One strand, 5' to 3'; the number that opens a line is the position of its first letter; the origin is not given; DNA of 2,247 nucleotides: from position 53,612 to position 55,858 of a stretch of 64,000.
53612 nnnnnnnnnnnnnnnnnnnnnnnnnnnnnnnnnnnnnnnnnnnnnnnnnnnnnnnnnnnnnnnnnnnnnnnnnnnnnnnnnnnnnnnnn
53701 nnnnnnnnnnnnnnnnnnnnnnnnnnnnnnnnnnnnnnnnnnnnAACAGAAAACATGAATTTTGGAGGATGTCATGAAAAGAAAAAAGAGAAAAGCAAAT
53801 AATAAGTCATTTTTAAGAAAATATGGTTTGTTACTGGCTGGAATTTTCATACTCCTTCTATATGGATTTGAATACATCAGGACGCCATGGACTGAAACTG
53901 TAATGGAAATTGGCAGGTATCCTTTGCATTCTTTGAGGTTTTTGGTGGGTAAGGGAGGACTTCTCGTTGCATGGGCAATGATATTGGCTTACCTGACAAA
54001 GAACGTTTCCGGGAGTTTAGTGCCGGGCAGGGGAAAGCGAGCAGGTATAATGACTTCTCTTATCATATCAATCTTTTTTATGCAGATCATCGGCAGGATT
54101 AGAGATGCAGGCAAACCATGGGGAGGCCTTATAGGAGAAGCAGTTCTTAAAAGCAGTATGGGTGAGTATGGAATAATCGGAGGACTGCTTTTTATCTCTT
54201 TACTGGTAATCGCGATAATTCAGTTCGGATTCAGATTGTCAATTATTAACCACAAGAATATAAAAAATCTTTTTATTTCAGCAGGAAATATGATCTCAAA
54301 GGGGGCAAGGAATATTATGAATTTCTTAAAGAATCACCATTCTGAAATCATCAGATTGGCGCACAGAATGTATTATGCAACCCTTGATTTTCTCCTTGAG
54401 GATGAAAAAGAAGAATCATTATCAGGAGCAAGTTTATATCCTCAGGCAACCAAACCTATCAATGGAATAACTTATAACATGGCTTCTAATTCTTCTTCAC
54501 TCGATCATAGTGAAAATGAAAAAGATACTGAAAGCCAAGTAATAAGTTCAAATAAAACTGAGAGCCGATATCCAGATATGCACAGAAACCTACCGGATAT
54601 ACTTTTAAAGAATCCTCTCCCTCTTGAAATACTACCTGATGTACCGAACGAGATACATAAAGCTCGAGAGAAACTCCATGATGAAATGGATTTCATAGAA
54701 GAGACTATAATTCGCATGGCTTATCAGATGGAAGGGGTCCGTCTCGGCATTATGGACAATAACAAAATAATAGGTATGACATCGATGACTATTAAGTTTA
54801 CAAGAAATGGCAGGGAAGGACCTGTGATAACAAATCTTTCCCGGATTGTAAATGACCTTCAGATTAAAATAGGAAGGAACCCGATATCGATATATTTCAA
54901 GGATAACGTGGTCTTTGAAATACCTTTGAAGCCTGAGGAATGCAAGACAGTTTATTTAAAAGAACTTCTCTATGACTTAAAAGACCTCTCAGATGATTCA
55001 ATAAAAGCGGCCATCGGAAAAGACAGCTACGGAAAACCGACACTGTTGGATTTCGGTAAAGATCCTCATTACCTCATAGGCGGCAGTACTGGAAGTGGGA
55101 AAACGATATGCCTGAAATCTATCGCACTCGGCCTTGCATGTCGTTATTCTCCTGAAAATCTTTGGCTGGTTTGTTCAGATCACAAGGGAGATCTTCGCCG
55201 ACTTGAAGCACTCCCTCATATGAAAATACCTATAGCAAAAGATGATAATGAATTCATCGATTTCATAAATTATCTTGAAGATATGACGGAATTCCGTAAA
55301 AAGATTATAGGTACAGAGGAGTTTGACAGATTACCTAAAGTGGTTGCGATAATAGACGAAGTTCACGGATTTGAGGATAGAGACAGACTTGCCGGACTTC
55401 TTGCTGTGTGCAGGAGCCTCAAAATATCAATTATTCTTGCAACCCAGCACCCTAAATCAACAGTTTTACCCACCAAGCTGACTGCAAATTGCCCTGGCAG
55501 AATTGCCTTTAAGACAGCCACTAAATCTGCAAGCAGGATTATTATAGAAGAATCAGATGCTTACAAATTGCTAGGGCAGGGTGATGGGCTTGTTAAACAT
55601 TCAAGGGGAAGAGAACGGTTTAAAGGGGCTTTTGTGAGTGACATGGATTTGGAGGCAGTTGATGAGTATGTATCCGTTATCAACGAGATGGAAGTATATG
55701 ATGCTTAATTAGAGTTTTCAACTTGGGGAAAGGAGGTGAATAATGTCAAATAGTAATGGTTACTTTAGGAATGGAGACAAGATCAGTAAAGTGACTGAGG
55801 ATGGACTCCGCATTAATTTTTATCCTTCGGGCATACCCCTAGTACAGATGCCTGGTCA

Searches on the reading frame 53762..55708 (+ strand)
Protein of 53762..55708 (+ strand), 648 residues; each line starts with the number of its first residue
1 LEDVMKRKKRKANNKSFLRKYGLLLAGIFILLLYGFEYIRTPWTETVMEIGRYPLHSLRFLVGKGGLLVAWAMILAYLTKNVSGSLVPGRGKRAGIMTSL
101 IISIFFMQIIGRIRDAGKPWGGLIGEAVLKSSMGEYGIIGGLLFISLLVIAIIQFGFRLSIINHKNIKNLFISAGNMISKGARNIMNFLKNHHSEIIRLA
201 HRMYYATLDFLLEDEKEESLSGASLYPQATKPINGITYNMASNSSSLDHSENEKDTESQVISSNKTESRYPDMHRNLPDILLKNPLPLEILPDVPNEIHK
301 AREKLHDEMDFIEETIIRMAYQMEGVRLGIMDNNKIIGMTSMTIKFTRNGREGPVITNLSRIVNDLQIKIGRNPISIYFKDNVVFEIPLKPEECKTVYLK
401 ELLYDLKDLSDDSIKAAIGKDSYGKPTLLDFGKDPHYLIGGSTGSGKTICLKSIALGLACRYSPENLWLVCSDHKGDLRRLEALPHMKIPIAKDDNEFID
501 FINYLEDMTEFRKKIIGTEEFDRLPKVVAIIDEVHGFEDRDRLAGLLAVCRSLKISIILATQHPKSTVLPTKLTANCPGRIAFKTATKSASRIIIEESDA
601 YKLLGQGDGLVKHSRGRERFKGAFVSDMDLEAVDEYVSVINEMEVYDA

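Call 3: search_protein_families(library=pfam, proteins=[window:53762-55708:+], max_evalue=0.1)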
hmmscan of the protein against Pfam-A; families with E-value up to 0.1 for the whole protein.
window:53762-55708:+ (648 aa): 9 families
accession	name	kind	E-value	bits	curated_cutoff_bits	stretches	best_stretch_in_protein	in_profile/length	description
PF01580.24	FtsK_SpoIIIE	-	2e-18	67.1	24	1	409-569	13-169/221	FtsK/SpoIIIE family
PF04665.18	Pox_A32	-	2.6e-05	24.3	22.8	1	439-563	18-137/242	Poxvirus A32 protein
PF25199.1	nSTAND_NTPase5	-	0.00065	20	34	1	432-497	39-106/145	Novel STAND NTPase 5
PF13476.12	AAA_23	-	0.01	16.9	27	1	422-458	9-43/201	AAA domain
PF05872.18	HerA_C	-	0.012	14.7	22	1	435-482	22-65/502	Helicase HerA-like C-terminal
PF00270.35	DEAD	-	0.034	14.3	26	0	436-451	16-31/167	DEAD/DEAH box helicase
PF05729.18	NACHT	-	0.051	13.8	26.7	1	438-466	4-32/167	NACHT domain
PF13401.12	AAA_22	-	0.068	13.9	27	0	437-562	8-123/130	AAA domain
PF04851.21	ResIII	-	0.076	13.4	22.5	0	433-471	22-60/164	Type III restriction enzyme, res subunit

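Call 4: search_protein_families(library=padloc, proteins=[window:53762-55708:+], max_evalue=0.1)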
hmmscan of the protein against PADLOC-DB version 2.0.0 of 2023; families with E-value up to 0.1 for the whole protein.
window:53762-55708:+ (648 aa): 4 families
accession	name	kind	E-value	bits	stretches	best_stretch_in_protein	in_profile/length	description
PDLC04140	mad8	-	3.2e-19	67.6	2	520-614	186-289/314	mads_8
PDLC02804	SspH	-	3.4e-19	65.9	1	303-622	1206-1546/1561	SspH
PDLC02806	SspH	-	1.9e-17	60.1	1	433-616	1536-1742/1766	SspH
PDLC01055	HerA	-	0.0071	13.2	1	436-478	159-199/532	Type III coevolved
